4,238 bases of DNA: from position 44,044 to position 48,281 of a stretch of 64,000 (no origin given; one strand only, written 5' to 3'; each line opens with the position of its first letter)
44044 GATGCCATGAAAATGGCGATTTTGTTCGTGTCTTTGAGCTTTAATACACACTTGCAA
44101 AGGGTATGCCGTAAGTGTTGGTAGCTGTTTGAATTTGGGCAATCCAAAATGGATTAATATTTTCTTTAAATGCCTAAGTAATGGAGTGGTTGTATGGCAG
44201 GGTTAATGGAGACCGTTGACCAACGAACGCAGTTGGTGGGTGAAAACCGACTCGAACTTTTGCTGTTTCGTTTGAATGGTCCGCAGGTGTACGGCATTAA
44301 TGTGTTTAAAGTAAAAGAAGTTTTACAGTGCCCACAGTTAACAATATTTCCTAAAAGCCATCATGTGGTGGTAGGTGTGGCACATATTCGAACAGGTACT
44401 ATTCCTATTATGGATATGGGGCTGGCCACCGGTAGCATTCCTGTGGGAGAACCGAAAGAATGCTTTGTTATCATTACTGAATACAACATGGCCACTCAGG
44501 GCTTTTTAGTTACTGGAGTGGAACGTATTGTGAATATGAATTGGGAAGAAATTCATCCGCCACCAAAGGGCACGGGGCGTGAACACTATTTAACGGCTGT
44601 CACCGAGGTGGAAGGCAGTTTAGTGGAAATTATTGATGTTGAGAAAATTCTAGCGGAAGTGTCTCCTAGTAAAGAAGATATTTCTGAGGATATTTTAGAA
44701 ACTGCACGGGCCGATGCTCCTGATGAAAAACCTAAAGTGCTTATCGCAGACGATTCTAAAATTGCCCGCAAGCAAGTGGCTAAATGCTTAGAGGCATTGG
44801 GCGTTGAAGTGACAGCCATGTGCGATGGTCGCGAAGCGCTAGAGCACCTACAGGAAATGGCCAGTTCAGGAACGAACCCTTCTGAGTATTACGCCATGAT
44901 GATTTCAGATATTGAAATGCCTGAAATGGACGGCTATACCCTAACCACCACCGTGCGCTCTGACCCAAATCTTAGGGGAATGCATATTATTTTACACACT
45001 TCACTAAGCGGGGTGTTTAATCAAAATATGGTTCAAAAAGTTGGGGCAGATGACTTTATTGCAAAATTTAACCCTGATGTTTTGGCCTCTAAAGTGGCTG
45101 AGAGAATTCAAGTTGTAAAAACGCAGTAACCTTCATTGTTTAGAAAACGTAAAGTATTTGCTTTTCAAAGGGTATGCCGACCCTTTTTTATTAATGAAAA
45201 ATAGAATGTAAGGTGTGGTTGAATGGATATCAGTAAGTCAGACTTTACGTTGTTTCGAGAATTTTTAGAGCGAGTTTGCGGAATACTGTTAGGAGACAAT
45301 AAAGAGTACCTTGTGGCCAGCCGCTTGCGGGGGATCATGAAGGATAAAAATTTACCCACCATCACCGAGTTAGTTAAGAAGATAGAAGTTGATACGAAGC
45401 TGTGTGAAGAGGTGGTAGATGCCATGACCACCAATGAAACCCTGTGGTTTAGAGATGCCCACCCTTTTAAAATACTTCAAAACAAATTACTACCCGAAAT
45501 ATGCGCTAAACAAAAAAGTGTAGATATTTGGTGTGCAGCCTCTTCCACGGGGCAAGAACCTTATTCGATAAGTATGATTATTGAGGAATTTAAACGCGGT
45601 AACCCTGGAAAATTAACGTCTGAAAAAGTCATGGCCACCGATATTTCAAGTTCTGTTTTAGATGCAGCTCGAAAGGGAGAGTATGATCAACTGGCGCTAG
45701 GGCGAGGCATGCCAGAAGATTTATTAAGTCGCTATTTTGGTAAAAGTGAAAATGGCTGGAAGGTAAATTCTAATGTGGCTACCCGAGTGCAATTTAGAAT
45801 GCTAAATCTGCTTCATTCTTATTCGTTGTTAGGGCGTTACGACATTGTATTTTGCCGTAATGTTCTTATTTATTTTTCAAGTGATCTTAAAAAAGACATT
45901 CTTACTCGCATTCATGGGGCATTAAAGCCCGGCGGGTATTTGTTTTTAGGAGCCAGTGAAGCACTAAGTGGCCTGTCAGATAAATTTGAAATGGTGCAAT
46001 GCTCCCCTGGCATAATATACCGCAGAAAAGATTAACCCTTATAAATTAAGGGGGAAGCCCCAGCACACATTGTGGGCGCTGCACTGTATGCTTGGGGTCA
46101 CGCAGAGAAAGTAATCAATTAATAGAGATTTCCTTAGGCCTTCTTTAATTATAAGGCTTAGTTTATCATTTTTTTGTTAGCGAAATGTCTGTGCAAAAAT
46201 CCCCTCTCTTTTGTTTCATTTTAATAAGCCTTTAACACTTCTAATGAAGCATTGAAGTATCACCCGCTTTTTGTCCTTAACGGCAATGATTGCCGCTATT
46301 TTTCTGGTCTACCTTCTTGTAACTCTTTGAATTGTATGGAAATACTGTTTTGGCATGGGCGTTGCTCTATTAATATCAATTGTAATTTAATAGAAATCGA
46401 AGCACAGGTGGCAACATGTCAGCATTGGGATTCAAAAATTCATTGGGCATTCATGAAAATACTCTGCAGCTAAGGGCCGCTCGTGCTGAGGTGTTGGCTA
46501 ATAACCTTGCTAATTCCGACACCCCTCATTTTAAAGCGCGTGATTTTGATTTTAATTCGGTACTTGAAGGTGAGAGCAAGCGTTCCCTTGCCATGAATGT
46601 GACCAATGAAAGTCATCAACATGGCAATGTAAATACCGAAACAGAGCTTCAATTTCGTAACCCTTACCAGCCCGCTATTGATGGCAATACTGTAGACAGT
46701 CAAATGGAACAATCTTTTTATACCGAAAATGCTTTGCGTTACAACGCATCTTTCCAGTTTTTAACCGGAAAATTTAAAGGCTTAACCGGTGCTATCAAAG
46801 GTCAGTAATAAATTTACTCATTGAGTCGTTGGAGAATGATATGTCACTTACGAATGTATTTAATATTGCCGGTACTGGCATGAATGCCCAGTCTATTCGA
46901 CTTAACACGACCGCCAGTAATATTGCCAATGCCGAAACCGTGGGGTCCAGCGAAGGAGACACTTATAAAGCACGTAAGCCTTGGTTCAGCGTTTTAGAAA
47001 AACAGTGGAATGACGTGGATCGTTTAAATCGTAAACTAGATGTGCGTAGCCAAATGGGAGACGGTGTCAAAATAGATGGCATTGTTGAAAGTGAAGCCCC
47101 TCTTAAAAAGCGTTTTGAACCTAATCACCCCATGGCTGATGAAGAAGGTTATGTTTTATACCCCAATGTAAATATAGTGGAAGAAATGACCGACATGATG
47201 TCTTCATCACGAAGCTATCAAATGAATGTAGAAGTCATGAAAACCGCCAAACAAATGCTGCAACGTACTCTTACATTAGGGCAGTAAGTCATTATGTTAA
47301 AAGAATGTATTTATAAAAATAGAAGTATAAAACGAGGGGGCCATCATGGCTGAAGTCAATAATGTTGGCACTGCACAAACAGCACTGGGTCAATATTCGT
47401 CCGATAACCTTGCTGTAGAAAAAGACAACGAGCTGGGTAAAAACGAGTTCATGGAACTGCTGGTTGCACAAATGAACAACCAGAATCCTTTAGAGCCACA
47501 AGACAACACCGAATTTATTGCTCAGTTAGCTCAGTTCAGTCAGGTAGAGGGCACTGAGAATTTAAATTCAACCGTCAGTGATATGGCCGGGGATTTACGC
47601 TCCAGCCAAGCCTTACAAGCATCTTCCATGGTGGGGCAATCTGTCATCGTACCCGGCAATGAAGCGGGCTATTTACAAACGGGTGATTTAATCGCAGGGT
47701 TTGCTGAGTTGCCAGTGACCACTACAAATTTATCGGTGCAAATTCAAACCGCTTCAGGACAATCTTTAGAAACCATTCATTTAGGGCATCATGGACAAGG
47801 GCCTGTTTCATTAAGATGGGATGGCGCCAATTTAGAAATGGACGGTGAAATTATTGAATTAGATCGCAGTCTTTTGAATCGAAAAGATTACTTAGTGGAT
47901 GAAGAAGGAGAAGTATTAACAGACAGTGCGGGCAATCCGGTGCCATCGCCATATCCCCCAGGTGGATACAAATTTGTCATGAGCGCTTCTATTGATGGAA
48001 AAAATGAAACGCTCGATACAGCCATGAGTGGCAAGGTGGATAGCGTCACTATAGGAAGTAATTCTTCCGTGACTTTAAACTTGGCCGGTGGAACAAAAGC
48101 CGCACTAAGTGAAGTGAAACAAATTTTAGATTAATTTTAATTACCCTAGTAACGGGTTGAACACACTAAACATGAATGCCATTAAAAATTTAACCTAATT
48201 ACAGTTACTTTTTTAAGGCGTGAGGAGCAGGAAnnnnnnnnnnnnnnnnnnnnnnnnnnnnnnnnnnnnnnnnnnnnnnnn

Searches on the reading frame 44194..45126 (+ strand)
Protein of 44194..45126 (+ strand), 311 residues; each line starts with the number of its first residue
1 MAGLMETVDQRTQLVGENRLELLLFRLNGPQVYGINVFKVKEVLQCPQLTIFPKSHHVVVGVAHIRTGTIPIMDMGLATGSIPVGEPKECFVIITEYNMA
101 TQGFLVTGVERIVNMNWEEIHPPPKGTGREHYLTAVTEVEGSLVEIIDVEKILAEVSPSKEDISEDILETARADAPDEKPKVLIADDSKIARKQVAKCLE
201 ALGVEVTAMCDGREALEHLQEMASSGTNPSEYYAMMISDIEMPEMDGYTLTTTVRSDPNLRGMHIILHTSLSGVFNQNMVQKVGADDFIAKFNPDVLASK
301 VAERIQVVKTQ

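Call 11: search_protein_families(library=ncbifam, proteins=[window:44194-45126:+], max_evalue=0.00001)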
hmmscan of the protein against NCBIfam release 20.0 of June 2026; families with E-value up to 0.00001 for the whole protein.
window:44194-45126:+ (311 aa): 35 families (the best 25 are shown)
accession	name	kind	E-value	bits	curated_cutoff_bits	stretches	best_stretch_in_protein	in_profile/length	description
NF007903.0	PRK10612.1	equivalog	4.5e-13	49.3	260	1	6-154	2-152/167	chemotaxis protein CheW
NF008099.0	PRK10841.1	equivalog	1.7e-12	45.9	920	1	111-257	761-893/949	two-component system sensor histidine kinase RcsC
NF045944.1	ResRegRpaBCyano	equivalog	4.9e-12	45.7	330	1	183-303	1-110/229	response regulator transcription factor RpaB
NF033120.0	vanR_FM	exception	4.3e-11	42.9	460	1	181-304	5-117/231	vancomycin resistance response regulator transcription factor, VanR-F/VanR-M family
NF046022.1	RespRegCpdRBruc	equivalog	7.1e-11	42.2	180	1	181-266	3-80/120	cell cycle two-component system response regulator CpdR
NF011874.0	PRK15347.1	equivalog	8.9e-10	37.2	852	1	181-291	692-795/921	two component system sensor kinase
NF007135.0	PRK09581.1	equivalog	2.2e-09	36.6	474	1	181-296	4-110/457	PleD family two-component system response regulator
NF007901.0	PRK10610.1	equivalog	4.2e-09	36.6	189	1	178-291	4-109/129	chemotaxis response regulator CheY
NF041733.1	resp_reg_CseB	equivalog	6.8e-09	35.4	350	1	181-301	2-111/228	two-component system response regulator CseB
NF046020.1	HisKinCckABruc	equivalog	1.6e-08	32.9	1000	1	160-263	731-827/868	cell cycle histidine kinase CckA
NF007969.0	PRK10693.1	equivalog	2.2e-08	33.5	329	1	181-291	9-108/337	two-component system response regulator RssB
NF053854.1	RespRegPhoBBctds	equivalog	2.3e-08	33.6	270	1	182-291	1-100/225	two-component system response regulator PhoB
NF001965.0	PRK00742.1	subfamily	3.6e-08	33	293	1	179-297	3-113/357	chemotaxis-specific protein-glutamate methyltransferase CheB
NF047465.1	hybrid_HK_LvrA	exception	4e-08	31.8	1200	1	137-310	426-589/819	hybrid histidine kinase/response regulator LvrA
NF012023.0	PRK15479.1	equivalog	1.1e-07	31.7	337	1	182-291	3-101/224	transcriptional regulator TctD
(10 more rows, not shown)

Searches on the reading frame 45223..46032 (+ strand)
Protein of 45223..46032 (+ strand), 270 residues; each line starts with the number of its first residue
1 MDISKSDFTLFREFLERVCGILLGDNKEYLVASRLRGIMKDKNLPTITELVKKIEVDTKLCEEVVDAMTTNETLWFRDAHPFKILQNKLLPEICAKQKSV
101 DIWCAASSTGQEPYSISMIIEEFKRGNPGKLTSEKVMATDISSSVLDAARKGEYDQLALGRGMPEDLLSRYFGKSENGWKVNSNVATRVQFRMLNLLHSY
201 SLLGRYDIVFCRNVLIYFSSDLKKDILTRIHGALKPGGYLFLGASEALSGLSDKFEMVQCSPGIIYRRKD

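Call 11: search_protein_families(library=ncbifam, proteins=[window:45223-46032:+], max_evalue=0.00001)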
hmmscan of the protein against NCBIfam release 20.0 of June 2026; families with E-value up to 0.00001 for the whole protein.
window:45223-46032:+ (270 aa): 1 family
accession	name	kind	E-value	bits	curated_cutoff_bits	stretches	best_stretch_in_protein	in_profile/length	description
NF007902.0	PRK10611.1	equivalog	1.8e-45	155.4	435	1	3-257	22-275/287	protein-glutamate O-methyltransferase CheR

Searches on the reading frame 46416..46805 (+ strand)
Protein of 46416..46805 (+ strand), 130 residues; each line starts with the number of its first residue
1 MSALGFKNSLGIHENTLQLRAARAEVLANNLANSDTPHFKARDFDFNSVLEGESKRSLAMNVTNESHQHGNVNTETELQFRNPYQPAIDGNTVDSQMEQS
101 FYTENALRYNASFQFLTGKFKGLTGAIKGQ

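Call 11: search_protein_families(library=ncbifam, proteins=[window:46416-46805:+], max_evalue=0.00001)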
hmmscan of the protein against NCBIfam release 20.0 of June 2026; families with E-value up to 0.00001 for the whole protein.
window:46416-46805:+ (130 aa): 11 families
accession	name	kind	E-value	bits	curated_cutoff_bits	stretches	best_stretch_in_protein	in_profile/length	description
NF009328.0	PRK12685.1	equivalog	1.7e-32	112.2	169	1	3-130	2-116/116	flagellar basal body rod protein FlgB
TIGR01396.1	FlgB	equivalog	1.5e-31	109.4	59.05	1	6-128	1-131/131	flagellar basal body rod protein FlgB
NF009262.0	PRK12619.1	equivalog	1.5e-30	106.3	183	1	6-129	5-129/130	flagellar basal body rod protein FlgB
NF005527.0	PRK07182.1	equivalog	3.2e-25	88.9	211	2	74-129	92-147/148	flagellar basal body rod protein FlgB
NF009263.0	PRK12620.1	equivalog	1.2e-24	86.8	158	1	6-130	5-133/133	flagellar basal body rod protein FlgB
NF009266.0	PRK12623.1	equivalog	1.6e-12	47.5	144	1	15-129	18-132/133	flagellar basal body rod protein FlgB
NF009264.0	PRK12621.1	equivalog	8.2e-12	45.7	163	1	6-127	5-131/136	flagellar basal body rod protein FlgB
NF004654.1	PRK06004.1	equivalog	5.4e-10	40.3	142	1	16-116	5-113/126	flagellar basal body rod protein FlgB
NF004653.1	PRK06003.1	equivalog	1.4e-09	38.5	153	1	19-93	16-90/126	flagellar basal body rod protein FlgB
NF009270.0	PRK12627.1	equivalog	7.6e-08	32.8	128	1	21-94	19-92/128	FlgB family protein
TIGR02490.1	flgF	equivalog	6.5e-06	25.9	178.5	1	21-73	12-64/218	flagellar basal-body rod protein FlgF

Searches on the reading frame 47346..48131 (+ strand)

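Call 11: search_protein_families(library=ncbifam, proteins=[window:47346-48131:+], max_evalue=0.00001)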
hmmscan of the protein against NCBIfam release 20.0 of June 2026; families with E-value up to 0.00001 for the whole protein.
window:47346-48131:+ (262 aa): 11 families
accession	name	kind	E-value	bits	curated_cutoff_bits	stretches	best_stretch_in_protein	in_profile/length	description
NF005176.1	PRK06655.1-1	equivalog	6.2e-55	186.2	230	2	31-163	2-133/197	flagellar hook assembly protein FlgD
NF007198.0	PRK09619.1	equivalog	2.1e-31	109.4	267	1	10-165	8-160/218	flagellar hook assembly protein FlgD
NF009277.0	PRK12634.1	equivalog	7.4e-28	98.1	333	1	12-162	10-157/221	flagellar basal body rod modification protein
NF009276.0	PRK12633.1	equivalog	1.2e-25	90.6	383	1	2-162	2-164/234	flagellar basal body rod modification protein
NF007197.1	PRK09618.1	equivalog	9.6e-23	80.7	129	1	20-103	15-96/138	flagellar hook assembly protein FlgD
NF004670.1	PRK06009.1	equivalog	1.8e-17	63.8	124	1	31-102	2-70/108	flagellar hook assembly protein FlgD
NF009453.0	PRK12813.1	equivalog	1.1e-15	57.8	264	1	32-102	32-102/223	flagellar basal body rod modification protein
NF009452.0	PRK12812.1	equivalog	5.3e-12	45.6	258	1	21-210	37-228/289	flagellar basal body rod modification protein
NF004496.1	PRK05842.1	equivalog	1e-09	38.1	250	1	23-89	21-87/271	flagellar hook assembly protein FlgD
NF008875.0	PRK11911.1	equivalog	1.8e-08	34.5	274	1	24-128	20-118/140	flagellar basal body rod modification protein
NF005278.0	PRK06792.1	equivalog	9.3e-06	25.5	257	0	9-91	29-111/190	flagellar basal body rod modification protein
